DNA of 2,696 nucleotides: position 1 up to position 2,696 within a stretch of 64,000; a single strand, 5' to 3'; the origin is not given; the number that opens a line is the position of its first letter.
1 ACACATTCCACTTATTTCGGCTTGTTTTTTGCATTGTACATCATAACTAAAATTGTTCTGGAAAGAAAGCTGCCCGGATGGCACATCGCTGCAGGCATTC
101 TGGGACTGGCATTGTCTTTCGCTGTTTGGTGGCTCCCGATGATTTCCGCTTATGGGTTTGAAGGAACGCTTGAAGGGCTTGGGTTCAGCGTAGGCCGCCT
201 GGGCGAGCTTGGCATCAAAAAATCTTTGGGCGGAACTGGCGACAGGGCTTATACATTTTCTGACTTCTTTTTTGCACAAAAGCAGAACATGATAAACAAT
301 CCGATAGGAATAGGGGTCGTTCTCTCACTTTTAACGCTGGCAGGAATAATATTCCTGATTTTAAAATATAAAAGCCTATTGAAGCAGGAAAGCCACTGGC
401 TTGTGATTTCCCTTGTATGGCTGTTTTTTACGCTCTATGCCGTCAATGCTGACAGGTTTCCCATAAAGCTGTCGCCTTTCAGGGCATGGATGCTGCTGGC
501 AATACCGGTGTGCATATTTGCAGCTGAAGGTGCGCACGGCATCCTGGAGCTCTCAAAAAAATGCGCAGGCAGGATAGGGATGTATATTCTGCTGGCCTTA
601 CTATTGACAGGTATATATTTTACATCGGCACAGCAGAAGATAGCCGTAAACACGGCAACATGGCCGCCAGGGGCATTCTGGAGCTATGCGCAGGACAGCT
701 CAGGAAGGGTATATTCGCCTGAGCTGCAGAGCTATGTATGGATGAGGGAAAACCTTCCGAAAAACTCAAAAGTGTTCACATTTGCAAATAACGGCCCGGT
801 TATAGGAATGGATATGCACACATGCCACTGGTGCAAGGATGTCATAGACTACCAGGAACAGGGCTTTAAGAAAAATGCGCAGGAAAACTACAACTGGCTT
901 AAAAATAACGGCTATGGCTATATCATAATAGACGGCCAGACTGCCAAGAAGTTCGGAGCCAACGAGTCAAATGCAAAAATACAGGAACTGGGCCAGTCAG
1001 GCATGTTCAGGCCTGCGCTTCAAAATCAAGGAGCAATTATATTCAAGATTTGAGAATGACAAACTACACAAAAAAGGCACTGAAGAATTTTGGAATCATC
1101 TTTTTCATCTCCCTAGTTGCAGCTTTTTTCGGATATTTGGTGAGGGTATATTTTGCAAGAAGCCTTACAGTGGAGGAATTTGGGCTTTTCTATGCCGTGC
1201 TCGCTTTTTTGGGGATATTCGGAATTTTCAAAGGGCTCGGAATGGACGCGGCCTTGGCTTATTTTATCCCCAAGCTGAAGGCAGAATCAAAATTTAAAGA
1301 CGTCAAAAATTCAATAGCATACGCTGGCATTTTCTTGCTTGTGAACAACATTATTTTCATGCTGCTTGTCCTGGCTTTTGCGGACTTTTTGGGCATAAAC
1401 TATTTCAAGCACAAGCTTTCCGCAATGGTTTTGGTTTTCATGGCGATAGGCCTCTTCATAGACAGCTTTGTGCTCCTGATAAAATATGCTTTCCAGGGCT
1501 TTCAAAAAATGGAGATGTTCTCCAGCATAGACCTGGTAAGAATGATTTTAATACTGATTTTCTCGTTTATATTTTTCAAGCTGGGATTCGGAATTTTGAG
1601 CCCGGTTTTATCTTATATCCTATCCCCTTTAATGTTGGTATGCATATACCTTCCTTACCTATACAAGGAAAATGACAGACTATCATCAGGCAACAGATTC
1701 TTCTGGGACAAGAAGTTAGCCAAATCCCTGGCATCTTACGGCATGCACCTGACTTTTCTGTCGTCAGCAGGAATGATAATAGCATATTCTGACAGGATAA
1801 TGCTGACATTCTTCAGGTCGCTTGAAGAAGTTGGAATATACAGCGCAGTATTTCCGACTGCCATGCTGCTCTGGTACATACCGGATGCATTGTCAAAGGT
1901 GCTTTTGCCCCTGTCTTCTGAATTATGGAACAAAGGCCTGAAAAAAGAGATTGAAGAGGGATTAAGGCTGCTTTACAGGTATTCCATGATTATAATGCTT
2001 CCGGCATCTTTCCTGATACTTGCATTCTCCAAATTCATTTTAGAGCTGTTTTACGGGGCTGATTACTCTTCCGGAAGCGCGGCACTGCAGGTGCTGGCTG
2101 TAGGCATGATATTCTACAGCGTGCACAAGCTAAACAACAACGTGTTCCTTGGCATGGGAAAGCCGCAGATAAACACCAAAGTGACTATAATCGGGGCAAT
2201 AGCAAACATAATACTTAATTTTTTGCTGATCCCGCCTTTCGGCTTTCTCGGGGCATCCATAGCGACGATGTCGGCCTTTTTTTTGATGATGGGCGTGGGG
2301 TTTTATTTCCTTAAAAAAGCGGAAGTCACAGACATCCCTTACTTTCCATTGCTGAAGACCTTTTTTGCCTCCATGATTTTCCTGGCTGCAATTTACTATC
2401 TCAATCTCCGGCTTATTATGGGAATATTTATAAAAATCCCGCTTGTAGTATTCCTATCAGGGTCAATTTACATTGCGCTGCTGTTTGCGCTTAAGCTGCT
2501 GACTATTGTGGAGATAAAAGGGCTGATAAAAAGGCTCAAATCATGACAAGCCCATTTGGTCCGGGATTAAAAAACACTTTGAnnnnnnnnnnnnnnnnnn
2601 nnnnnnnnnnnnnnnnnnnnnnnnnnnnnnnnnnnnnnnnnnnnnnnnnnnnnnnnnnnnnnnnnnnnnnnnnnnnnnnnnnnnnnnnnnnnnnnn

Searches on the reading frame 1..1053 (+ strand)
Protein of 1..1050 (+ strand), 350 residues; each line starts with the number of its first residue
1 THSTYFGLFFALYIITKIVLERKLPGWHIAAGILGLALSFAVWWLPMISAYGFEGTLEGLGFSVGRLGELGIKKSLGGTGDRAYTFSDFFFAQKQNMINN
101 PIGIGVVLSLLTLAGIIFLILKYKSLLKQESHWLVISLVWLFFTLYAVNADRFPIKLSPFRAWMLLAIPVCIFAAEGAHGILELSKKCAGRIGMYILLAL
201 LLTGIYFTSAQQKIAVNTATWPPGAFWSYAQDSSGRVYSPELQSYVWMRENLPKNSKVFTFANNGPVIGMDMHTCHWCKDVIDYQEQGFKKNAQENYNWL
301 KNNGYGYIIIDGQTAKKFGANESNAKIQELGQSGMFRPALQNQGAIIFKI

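Call 3: search_protein_families(library=pfam, proteins=[window:22-1053:+], max_evalue=1)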
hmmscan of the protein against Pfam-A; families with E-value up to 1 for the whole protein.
window:22-1053:+ (343 aa): 3 families
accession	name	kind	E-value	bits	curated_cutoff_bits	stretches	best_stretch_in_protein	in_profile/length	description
PF20176.3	DUF6541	-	6.8e-08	31.7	29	1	16-261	317-550/646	Family of unknown function (DUF6541)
PF23984.1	DUF7307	-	0.055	13.8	27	1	283-302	70-89/129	Pam3 gp33-like protein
PF10935.13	DUF2637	-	0.16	12.3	22.8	1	107-171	46-112/161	Protein of unknown function (DUF2637)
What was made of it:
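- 1..1053 (+): C: C-terminal 350 aa of a third, fused-type paralog, cut by the window start. Full-length orthologs are 603-625 aa. They consist of an N-terminal 3-TM module homologous to a/b, followed by a GT-C core collinear with A and B. Pfam DUF6541 31.7 bits (call 3).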

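Call 4: search_protein_families(library=ncbifam, proteins=[window:22-1053:+], max_evalue=1)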
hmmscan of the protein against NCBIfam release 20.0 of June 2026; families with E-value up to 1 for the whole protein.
window:22-1053:+ (343 aa): 1 family
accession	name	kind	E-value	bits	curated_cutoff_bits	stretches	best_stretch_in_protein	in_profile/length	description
NF042419.1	Phyto_syn_CrtB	equivalog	0.22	11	480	1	263-288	35-60/306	15-cis-phytoene synthase CrtB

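Call 59: find_related_loci(query=window:1-1050:+, collection=metagenome_contigs, flank=4000)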
Query window:1-1050:+ (350 aa) in metagenome_contigs; peptide patterns used: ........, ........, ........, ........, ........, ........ (x = any residue, [..] = any of these).
71 stretches matched a pattern; 16 encode a relative of the query (tblastn E <= 1e-3); 16 distinct loci.
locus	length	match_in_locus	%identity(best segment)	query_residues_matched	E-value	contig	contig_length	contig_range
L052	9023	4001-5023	67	1-350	8e-158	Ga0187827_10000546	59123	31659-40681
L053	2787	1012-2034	60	1-350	4e-158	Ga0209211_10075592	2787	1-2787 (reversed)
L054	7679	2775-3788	64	1-350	3e-148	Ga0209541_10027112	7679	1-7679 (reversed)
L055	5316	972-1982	60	1-350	7e-148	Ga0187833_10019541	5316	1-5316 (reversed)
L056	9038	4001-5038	59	1-350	5e-139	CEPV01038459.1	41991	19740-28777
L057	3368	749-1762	60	1-350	3e-144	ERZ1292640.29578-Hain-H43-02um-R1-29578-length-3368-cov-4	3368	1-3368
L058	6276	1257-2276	61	1-344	1e-138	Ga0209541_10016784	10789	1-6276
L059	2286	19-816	65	76-350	8e-132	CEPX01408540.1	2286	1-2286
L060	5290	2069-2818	61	92-350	4e-111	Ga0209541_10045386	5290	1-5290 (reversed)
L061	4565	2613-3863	56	1-350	4e-92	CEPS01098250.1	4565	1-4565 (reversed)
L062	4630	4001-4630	66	1-213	2e-90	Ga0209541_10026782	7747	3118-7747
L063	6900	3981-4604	56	133-349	6e-84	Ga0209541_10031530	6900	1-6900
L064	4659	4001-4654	62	1-222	4e-82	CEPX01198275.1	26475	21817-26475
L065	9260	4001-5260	41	1-350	3e-53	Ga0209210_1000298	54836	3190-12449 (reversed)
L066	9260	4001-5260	41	1-350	5e-53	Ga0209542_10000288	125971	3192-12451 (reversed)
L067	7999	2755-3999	47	1-350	3e-69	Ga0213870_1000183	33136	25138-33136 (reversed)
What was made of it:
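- Tried and rejected: Orthologs from metagenomes were used instead (call 59).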

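Call 62: search_protein_families(library=pfam, proteins=[L052:3149-5023:+, L056:3194-5038:+, L066:3188-5263:+, L067:1948-4002:+, L052:3149-3463:+, L066:3188-3520:+], max_evalue=0.1)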
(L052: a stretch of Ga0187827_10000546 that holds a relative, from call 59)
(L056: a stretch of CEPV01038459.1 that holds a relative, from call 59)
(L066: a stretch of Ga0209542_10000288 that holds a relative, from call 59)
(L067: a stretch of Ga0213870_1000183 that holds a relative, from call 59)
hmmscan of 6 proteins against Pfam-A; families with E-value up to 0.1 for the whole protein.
L052:3149-5023:+ (625 aa): 0 families

L056:3194-5038:+ (615 aa): 0 families

L066:3188-5263:+ (692 aa): 1 family
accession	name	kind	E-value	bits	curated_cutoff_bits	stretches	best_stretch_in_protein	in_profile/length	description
PF20176.3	DUF6541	-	0.0004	19.2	29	1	373-597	294-538/646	Family of unknown function (DUF6541)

L067:1948-4002:+ (685 aa): 3 families
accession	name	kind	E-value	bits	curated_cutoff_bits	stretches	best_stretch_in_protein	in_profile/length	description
PF02366.24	PMT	-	0.00047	20.2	22.7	1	151-288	55-197/245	Dolichyl-phosphate-mannose-protein mannosyltransferase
PF03907.18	Spo7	-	0.0069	16.3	27.5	1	373-434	33-94/211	Spo7-like protein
PF14967.11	FAM70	-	0.082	12.8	27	0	393-425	12-44/323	FAM70 protein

L052:3149-3463:+ (105 aa): 1 family
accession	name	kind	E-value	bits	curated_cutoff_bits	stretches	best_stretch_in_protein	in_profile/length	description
PF00892.27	EamA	-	0.00034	21.3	28.2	1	22-97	4-81/135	EamA-like transporter family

L066:3188-3520:+ (111 aa): 1 family
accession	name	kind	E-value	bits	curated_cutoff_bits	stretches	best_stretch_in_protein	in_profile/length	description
PF02322.20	Cyt_bd_oxida_II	-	0.0025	17.7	35.6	1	6-109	158-252/302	Cytochrome bd terminal oxidase subunit II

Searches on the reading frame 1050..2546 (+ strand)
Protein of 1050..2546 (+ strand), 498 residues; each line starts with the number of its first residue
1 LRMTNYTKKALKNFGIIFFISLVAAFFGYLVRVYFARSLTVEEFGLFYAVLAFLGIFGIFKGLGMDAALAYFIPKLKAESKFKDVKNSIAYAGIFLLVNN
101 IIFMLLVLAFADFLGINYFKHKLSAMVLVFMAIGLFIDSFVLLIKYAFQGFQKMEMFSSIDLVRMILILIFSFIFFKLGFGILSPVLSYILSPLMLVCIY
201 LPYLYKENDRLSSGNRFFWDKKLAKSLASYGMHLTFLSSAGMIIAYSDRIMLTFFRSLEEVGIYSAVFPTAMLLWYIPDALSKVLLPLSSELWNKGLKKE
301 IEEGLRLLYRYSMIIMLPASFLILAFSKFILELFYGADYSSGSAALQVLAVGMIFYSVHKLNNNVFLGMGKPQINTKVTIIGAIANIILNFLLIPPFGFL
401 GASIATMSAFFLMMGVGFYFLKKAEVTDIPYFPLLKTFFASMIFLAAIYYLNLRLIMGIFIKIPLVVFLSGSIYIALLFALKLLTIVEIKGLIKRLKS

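Call 55: find_encoding_contigs(protein=window:1050-2546:+, flank=10000, max_places=3)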
Protein window:1050-2546:+ (498 aa): no gene with exactly this product is on record in the collection.

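Call 77: search_protein_families(library=pfam, proteins=[window:1050-2546:+], max_evalue=0.001)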
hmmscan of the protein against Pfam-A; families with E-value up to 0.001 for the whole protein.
window:1050-2546:+ (498 aa): 4 families
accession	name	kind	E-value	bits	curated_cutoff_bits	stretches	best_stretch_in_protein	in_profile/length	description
PF01943.22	Polysacc_synt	-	8.4e-34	117.7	28.2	1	11-293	2-274/274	Polysaccharide biosynthesis protein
PF13440.11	Polysacc_synt_3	-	1.7e-19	70.6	23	1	36-340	3-289/293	Polysaccharide biosynthesis protein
PF03023.19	MurJ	-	2.4e-15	56.5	27.4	1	94-455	65-435/451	Lipid II flippase MurJ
PF01554.23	MatE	-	2e-11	44.3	24.9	1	251-392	19-161/161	MatE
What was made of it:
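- They are multi-pass membrane proteins in a polysaccharide locus that also holds a Wzx-like flippase (1050..2546; call 77).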
